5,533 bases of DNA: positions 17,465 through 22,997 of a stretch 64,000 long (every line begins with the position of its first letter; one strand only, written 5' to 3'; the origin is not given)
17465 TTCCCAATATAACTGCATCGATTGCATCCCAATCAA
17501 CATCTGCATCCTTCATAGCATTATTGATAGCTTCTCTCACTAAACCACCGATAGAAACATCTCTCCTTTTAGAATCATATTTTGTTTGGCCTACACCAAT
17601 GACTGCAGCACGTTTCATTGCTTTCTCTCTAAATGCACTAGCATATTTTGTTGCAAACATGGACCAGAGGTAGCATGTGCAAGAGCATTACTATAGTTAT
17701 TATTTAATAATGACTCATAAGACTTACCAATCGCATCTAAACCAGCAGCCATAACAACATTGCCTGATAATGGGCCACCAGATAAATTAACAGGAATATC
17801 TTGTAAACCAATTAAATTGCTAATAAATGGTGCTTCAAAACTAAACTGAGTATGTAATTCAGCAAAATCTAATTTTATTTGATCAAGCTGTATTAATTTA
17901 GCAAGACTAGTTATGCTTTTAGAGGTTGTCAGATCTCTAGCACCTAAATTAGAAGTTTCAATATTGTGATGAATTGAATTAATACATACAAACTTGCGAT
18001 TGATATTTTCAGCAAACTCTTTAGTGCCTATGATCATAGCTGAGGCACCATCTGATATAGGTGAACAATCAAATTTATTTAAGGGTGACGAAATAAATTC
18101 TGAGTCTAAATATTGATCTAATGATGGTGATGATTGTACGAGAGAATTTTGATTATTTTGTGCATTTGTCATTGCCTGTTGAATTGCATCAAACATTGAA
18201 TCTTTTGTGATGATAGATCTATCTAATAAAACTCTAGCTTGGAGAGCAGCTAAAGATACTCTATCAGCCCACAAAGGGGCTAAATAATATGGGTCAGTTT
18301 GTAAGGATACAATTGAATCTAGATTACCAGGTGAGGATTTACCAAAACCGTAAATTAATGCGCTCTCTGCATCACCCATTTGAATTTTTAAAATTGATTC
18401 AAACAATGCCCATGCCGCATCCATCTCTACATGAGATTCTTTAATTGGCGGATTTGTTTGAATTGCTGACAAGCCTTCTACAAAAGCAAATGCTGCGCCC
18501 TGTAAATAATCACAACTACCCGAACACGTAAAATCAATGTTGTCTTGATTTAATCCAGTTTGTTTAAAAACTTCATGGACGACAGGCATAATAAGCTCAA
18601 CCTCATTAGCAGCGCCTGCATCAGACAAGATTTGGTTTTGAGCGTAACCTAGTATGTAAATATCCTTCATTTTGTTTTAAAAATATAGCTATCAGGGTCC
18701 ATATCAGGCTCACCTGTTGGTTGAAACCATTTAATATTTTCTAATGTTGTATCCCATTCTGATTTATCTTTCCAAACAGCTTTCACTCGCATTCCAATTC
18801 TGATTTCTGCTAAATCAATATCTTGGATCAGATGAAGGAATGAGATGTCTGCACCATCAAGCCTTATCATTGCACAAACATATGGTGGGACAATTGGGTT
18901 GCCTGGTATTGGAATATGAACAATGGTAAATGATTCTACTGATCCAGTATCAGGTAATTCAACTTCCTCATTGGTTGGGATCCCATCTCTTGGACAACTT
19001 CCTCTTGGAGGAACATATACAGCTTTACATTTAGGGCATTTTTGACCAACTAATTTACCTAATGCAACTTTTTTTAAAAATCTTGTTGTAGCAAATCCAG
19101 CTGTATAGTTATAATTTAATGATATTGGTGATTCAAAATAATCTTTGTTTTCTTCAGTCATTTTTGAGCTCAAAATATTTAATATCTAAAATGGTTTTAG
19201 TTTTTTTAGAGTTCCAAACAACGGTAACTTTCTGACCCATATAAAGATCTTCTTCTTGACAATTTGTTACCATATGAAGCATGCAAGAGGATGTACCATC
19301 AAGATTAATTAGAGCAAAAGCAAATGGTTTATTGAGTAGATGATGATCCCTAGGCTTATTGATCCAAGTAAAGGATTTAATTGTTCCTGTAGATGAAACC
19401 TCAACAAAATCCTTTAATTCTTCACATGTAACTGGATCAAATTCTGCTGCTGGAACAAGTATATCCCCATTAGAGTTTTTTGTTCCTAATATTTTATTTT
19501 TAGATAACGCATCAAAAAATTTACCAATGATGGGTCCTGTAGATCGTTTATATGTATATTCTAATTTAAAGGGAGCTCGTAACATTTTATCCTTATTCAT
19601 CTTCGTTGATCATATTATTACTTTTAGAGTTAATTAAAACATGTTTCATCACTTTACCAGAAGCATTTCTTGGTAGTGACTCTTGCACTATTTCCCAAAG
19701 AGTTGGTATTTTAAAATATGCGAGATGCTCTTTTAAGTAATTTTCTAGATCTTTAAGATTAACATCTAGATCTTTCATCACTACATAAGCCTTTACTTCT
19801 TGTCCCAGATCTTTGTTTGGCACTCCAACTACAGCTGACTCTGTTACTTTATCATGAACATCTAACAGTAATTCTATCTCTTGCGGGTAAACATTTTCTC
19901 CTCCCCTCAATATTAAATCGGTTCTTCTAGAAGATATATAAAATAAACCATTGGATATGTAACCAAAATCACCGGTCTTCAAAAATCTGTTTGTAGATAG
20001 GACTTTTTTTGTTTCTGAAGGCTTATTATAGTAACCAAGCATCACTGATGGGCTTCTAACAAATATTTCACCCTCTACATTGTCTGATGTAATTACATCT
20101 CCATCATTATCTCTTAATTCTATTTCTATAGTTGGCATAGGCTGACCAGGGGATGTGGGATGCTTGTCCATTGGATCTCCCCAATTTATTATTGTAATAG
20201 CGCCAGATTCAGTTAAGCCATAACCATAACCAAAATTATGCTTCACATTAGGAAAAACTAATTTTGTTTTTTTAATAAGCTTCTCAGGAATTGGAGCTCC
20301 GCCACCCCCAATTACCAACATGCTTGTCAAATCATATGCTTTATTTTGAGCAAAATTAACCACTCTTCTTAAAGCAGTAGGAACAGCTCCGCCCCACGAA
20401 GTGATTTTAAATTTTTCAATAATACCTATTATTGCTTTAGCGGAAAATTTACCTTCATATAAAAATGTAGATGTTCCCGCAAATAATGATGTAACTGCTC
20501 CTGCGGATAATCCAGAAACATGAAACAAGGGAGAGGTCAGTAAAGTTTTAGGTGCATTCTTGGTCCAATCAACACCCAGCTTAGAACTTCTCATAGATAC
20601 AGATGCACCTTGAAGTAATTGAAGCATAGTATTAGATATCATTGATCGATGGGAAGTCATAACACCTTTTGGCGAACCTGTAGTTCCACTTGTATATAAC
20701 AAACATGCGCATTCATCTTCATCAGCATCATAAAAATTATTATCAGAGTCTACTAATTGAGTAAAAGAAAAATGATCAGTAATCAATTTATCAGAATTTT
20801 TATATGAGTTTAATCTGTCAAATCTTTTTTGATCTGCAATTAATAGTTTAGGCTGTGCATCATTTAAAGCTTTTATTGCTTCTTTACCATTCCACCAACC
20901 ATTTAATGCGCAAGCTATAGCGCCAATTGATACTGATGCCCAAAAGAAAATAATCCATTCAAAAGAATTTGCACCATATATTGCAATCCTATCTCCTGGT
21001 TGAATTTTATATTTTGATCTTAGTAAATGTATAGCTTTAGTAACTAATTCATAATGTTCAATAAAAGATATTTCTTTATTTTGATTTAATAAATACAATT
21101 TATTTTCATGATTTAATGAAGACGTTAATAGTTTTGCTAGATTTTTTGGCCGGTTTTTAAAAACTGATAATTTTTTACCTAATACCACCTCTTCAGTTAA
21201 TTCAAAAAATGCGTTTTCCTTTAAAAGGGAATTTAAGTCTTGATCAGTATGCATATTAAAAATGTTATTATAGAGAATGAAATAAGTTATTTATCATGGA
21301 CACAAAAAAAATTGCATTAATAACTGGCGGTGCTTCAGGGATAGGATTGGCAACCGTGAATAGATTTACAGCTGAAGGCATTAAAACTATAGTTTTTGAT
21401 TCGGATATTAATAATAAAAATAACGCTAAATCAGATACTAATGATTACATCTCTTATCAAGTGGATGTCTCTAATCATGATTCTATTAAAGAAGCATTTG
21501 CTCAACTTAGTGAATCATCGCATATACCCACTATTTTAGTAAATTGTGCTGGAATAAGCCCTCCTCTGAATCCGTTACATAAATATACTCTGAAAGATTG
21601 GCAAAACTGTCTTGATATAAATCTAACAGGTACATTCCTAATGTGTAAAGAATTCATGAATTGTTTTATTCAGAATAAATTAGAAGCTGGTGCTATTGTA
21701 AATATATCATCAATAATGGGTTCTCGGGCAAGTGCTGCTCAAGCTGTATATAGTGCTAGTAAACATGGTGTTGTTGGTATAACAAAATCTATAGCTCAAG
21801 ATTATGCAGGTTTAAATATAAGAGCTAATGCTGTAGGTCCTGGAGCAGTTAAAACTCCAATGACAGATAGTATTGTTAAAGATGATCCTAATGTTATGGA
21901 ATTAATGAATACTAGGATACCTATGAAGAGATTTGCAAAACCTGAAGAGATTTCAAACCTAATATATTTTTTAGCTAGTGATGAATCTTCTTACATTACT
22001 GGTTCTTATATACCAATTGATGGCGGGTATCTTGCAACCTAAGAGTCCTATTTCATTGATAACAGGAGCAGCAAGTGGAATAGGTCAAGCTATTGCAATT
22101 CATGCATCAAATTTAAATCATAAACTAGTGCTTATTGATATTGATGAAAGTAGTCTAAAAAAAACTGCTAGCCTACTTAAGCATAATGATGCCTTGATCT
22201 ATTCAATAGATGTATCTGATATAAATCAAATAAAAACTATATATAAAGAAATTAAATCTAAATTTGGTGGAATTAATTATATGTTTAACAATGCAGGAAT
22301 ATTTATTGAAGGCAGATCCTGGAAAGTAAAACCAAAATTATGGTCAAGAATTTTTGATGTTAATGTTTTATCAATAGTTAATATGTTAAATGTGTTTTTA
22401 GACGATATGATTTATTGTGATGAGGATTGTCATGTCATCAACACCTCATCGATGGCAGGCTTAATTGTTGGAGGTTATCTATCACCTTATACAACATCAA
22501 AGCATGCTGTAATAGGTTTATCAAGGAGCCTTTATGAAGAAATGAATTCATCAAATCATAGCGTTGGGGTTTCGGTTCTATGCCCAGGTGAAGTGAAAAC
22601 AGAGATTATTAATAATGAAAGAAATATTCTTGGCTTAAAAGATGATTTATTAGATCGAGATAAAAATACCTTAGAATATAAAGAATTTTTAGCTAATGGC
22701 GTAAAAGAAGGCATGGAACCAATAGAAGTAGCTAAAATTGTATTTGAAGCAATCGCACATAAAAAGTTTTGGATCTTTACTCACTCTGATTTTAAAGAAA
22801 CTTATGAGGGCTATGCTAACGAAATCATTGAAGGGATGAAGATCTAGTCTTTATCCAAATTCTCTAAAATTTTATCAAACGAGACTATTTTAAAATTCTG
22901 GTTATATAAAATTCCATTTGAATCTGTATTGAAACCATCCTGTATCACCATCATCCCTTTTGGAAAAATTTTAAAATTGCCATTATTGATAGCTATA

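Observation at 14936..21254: Duplicated DUF35 plus duplicated thiolase-fold proteins without an apparent nucleophilic Cys: predicted C-C lyase (retro-aldolase) module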

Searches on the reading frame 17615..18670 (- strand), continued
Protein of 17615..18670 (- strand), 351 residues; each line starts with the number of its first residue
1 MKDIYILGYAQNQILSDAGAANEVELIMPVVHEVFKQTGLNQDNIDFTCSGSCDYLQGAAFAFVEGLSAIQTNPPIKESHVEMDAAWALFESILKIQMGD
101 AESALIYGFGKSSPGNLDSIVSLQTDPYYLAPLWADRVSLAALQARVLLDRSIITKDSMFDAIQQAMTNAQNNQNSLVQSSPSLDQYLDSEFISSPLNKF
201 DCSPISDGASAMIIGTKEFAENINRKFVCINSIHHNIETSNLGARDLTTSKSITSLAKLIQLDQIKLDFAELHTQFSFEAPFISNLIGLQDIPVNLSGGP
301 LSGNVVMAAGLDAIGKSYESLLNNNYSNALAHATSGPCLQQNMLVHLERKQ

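Call 83: search_protein_families(library=pfam, proteins=[P0344, P0342, P0382, P0332, P0372, P0374, P0299, P0376], max_evalue=0.001)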
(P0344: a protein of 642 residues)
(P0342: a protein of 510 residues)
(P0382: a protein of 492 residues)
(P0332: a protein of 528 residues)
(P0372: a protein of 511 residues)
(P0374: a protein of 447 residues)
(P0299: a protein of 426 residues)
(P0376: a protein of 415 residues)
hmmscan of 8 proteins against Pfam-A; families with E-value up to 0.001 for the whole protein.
P0344 (642 aa): 2 families
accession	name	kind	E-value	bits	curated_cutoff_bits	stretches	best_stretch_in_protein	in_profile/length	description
PF12172.15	zf-ChsH2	-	4.4e-09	36.4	23.2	1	199-223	7-31/37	ChsH2, rubredoxin-like zinc ribbon domain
PF01796.24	OB_ChsH2_C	-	9.8e-05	22.7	27.1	0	232-270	1-38/65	ChsH2, C-terminal OB-fold domain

P0342 (510 aa): 0 families

P0382 (492 aa): 1 family
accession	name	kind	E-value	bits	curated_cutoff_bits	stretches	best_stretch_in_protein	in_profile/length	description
PF22691.2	Thiolase_C_1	-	4.4e-05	23.7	28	1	427-477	75-125/144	Thiolase C-terminal domain-like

P0332 (528 aa): 0 families

P0372 (511 aa): 1 family
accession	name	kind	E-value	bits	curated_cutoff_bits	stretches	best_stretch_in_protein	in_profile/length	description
PF22691.2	Thiolase_C_1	-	8.1e-29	100.7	28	1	251-379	17-141/144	Thiolase C-terminal domain-like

P0374 (447 aa): 0 families

P0299 (426 aa): 0 families

P0376 (415 aa): 0 families

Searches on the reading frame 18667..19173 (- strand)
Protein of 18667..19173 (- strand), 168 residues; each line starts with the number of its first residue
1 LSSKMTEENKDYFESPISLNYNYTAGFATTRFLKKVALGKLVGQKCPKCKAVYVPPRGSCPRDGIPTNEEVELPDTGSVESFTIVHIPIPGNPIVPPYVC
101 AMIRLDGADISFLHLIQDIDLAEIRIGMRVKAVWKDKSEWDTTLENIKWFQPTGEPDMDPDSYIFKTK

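Call 4: search_protein_families(library=pfam, proteins=[window:18667-19173:-], max_evalue=0.01)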
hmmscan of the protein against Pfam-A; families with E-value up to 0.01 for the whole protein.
window:18667-19173:- (168 aa): 2 families
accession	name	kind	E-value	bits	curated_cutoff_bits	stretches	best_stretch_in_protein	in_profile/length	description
PF01796.24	OB_ChsH2_C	-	9.2e-18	64.4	27.1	1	70-135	1-65/65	ChsH2, C-terminal OB-fold domain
PF12172.15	zf-ChsH2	-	8.2e-10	38.8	23.2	1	37-64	5-32/37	ChsH2, rubredoxin-like zinc ribbon domain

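Call 5: search_protein_families(library=ncbifam, proteins=[window:18667-19173:-], max_evalue=0.01)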
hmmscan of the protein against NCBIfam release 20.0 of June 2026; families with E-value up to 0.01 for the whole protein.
window:18667-19173:- (168 aa): 1 family
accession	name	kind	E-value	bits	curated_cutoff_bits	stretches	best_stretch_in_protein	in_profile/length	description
NF053627.1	BnzsclthlBbsAGT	equivalog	0.0064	16.5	250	1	40-106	35-99/145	benzoylsuccinyl-CoA thiolase subunit BbsA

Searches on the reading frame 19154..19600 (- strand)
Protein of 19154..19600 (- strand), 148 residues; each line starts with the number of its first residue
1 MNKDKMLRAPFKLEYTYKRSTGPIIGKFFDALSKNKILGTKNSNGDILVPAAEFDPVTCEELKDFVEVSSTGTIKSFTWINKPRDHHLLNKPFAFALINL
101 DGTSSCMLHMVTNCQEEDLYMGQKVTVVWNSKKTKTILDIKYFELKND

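Call 4: search_protein_families(library=pfam, proteins=[window:19154-19600:-], max_evalue=0.01)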
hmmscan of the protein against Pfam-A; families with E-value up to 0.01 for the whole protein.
window:19154-19600:- (148 aa): 1 family
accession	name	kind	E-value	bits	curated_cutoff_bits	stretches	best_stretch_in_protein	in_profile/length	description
PF01796.24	OB_ChsH2_C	-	2e-11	44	27.1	1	66-129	2-64/65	ChsH2, C-terminal OB-fold domain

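Call 5: search_protein_families(library=ncbifam, proteins=[window:19154-19600:-], max_evalue=0.01)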
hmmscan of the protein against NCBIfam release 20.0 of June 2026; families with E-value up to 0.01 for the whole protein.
window:19154-19600:- (148 aa): 0 families

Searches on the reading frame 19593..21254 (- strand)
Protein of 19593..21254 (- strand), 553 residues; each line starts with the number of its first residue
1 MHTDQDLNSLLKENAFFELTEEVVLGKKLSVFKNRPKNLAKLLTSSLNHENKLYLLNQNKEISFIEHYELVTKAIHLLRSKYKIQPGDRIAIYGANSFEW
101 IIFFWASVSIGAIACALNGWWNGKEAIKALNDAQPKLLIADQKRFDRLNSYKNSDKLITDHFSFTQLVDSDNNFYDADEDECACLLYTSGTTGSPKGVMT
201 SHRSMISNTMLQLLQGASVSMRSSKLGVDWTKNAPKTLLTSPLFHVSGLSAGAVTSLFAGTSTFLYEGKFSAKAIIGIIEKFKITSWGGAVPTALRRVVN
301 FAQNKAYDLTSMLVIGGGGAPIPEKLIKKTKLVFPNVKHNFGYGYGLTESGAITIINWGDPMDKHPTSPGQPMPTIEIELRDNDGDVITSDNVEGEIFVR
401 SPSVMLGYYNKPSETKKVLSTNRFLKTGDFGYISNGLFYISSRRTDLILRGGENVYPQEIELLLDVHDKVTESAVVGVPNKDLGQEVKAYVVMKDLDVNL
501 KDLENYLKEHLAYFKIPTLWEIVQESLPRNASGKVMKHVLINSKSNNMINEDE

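Call 4: search_protein_families(library=pfam, proteins=[window:19593-21254:-], max_evalue=0.01)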
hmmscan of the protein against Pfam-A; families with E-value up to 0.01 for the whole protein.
window:19593-21254:- (553 aa): 2 families
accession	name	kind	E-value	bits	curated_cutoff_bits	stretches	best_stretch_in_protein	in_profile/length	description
PF00501.34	AMP-binding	-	3e-66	224.2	29.9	1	49-409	8-384/384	AMP-binding enzyme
PF13193.12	AMP-binding_C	-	2.4e-12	48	24.5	1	459-534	1-76/76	AMP-binding enzyme C-terminal domain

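Call 5: search_protein_families(library=ncbifam, proteins=[window:19593-21254:-], max_evalue=0.01)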
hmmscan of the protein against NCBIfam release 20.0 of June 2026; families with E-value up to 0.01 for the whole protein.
window:19593-21254:- (553 aa): 105 families (the best 25 are shown)
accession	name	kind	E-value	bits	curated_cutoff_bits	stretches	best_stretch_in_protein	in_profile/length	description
NF052580.1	Str24CoAsynCasG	equivalog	7.2e-157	523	750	1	5-538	9-544/548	steroid-24-oyl-CoA synthetase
NF004837.0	PRK06187.1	subfamily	2e-98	329.9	476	1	34-543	5-521/531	long-chain-fatty-acid--CoA ligase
NF052269.1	Staph_lig_FadD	equivalog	9.4e-79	265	650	1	69-542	32-491/499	long-chain-fatty-acid--CoA ligase FadD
NF005801.1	PRK07656.1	equivalog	5.8e-78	262.7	657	1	49-540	14-499/500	FadD3 family acyl-CoA ligase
NF005307.0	PRK06839.1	equivalog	3.4e-75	253.6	748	1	49-545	15-494/496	o-succinylbenzoate--CoA ligase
NF002966.0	PRK03640.1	equivalog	2.9e-74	250.4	556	1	52-545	18-481/483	o-succinylbenzoate--CoA ligase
NF006181.0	PRK08314.1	subfamily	3.4e-74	250.1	705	2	173-546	197-556/563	long-chain-fatty-acid--CoA ligase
NF005702.0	PRK07514.1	subfamily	2.8e-72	243.7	558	1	37-543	3-499/506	malonyl-CoA synthase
NF009233.0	PRK12583.1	subfamily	6.3e-71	239.4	832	2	178-545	199-551/558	fatty acid CoA ligase family protein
TIGR01923.1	menE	equivalog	7.4e-70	236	330.15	1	81-538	18-440/442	o-succinylbenzoate--CoA ligase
NF006182.0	PRK08316.1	subfamily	9e-67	225.7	663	1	40-542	14-515/523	fatty acyl-CoA synthetase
NF005220.0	PRK06710.1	equivalog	1.1e-65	221.8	1116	2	168-552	194-559/563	long-chain-fatty-acid--CoA ligase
NF006572.0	PRK09088.1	equivalog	4.1e-65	220.3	696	1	57-542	24-485/491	acyl-CoA synthetase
NF004797.0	PRK06145.1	equivalog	1e-64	218.7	850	1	52-542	18-493/499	acyl-CoA synthetase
NF004114.0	PRK05605.1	equivalog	5e-64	216.6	766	2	171-538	212-563/575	long-chain-fatty-acid--CoA ligase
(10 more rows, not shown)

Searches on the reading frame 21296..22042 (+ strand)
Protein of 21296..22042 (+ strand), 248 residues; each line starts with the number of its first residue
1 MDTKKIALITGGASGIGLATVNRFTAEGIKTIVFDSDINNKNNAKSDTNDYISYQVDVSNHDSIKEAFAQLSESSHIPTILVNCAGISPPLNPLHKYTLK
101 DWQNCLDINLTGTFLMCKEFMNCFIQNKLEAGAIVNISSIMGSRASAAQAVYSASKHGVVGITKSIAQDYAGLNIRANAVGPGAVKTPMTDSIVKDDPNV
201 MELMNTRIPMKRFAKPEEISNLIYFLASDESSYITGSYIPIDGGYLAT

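Call 4: search_protein_families(library=pfam, proteins=[window:21296-22042:+], max_evalue=0.01)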
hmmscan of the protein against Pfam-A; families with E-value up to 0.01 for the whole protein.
window:21296-22042:+ (248 aa): 4 families
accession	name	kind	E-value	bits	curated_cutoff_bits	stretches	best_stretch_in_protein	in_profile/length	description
PF13561.12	adh_short_C2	-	4.1e-60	203.7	27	1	13-245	3-235/236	Enoyl-(Acyl carrier protein) reductase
PF00106.31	adh_short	-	3.7e-50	170.6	26.6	1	5-196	1-193/195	short chain dehydrogenase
PF08659.16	KR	-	1.6e-10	41.6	22.6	1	8-155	4-152/180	KR domain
PF01370.27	Epimerase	-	2e-07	31.1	20.9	1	7-183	1-176/240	NAD dependent epimerase/dehydratase family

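Call 5: search_protein_families(library=ncbifam, proteins=[window:21296-22042:+], max_evalue=0.01)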
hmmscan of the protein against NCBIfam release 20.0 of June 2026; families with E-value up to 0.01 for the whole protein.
window:21296-22042:+ (248 aa): 232 families (the best 25 are shown)
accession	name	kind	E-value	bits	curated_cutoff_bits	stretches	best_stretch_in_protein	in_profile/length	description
NF009466.0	PRK12826.1-2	subfamily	3.8e-65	219.8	222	1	4-245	3-244/248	3-oxoacyl-ACP reductase FabG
TIGR01830.1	3oxo_ACP_reduc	equivalog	2.1e-62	210.9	297.75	1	7-244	1-237/239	3-oxoacyl-[acyl-carrier-protein] reductase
NF004198.0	PRK05653.1-3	equivalog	1.3e-58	198.3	296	1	3-245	6-246/248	3-oxoacyl-ACP reductase FabG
NF005559.1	PRK07231.1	subfamily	3e-57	194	215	1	4-246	4-248/249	glucose 1-dehydrogenase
NF052558.1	MBtsdlDhBudC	equivalog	3.4e-57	193.9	270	1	4-247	3-243/250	meso-2,3-butanediol dehydrogenase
NF005067.0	PRK06484.1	equivalog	5.6e-56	190.2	713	1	4-246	9-252/524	short chain dehydrogenase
NF005309.0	PRK06841.1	subfamily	1.7e-55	188.3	286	1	4-245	15-252/255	GolD/DthD family dehydrogenase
NF009464.0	PRK12824.1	subfamily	2e-55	188.1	269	1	4-245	2-242/245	3-oxoacyl-ACP reductase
NF005007.0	PRK06398.1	equivalog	2.1e-55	187.7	341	1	4-246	7-246/259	aldose dehydrogenase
NF005118.0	PRK06550.1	equivalog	5.5e-55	186.8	270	1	4-246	5-234/236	3-oxoacyl-ACP reductase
NF053701.1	CsHdxCHCADhChcB2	equivalog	2e-54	184.7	350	1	4-247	3-244/245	cis-4-hydroxycyclohexanecarboxylate dehydrogenase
NF004791.0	PRK06138.1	equivalog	4.8e-54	183.3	312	1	4-247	5-251/252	SDR family oxidoreductase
NF004818.0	PRK06172.1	equivalog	3e-53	180.8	336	1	4-247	7-252/253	SDR family oxidoreductase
TIGR01829.1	AcAcCoA_reduct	subfamily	1.1e-52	179.1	302.1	1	5-245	1-240/242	acetoacetyl-CoA reductase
NF009093.0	PRK12429.1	subfamily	3.3e-51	174.1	258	1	3-247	4-258/259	3-hydroxybutyrate dehydrogenase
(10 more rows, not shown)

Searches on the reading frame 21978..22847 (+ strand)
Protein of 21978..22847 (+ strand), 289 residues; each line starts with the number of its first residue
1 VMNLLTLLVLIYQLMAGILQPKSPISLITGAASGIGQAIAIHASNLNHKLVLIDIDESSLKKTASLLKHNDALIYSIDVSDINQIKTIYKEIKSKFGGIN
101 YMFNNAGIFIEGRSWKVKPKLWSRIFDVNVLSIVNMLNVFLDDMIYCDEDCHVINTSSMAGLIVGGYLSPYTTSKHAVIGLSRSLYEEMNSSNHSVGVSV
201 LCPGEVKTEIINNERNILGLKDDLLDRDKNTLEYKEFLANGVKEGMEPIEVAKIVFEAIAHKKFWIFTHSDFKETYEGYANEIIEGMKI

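Call 4: search_protein_families(library=pfam, proteins=[window:21978-22847:+], max_evalue=0.01)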
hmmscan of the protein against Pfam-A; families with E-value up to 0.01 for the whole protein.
window:21978-22847:+ (289 aa): 3 families
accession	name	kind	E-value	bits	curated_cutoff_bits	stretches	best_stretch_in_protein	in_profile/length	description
PF00106.31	adh_short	-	9.5e-43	146.4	26.6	1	27-214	4-190/195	short chain dehydrogenase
PF13561.12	adh_short_C2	-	2.2e-30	106.5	27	1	30-213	1-183/236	Enoyl-(Acyl carrier protein) reductase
PF08659.16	KR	-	4.3e-07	30.5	22.6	1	27-175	4-153/180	KR domain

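Call 5: search_protein_families(library=ncbifam, proteins=[window:21978-22847:+], max_evalue=0.01)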
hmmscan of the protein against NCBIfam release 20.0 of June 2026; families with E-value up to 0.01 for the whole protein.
window:21978-22847:+ (289 aa): 210 families (the best 25 are shown)
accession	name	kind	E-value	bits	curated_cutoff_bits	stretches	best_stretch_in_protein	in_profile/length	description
NF004843.0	PRK06194.1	equivalog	2.2e-56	191.4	308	1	25-283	8-269/295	hypothetical protein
NF005881.0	PRK07832.1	equivalog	3.2e-42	144.7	296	1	26-276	12-255/287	SDR family oxidoreductase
NF004514.1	PRK05855.1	equivalog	4.2e-41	141.2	455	1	25-263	315-547/578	SDR family oxidoreductase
NF004196.0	PRK05650.1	equivalog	2.8e-40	138.1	297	1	27-276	6-242/272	SDR family oxidoreductase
NF005878.0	PRK07825.1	subfamily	7.3e-34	117.4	287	1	27-213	13-194/278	short chain dehydrogenase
NF006123.0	PRK08267.1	equivalog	1.2e-33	116.4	261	1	27-263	6-224/261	SDR family oxidoreductase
TIGR03971.1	SDR_subfam_1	subfamily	9.6e-33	113.6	300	1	25-255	5-246/271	mycofactocin-coupled SDR family oxidoreductase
NF052558.1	MBtsdlDhBudC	equivalog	1.1e-32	113.5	270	1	25-213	5-189/250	meso-2,3-butanediol dehydrogenase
NF005559.1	PRK07231.1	subfamily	1.2e-32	113.4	215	1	26-213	7-193/249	glucose 1-dehydrogenase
NF004526.0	PRK05872.1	subfamily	3.2e-32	111.8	276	1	25-215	12-199/297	short-chain dehydrogenase/reductase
NF004198.0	PRK05653.1-3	equivalog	1.4e-31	109.8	296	1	26-212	10-195/248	3-oxoacyl-ACP reductase FabG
NF004825.0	PRK06181.1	equivalog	1.5e-31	109.7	215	1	26-214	9-196/268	SDR family oxidoreductase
NF005806.0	PRK07666.1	equivalog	3.2e-31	108.5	286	1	25-219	9-202/239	3-ketoacyl-ACP reductase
NF045814.1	HdxpentlteDhPtlF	equivalog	4.6e-31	108.4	450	1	28-211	1-186/247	1-deoxy-11-beta-hydroxypentalenate dehydrogenase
NF004818.0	PRK06172.1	equivalog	1.4e-30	106.5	336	1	24-213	8-197/253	SDR family oxidoreductase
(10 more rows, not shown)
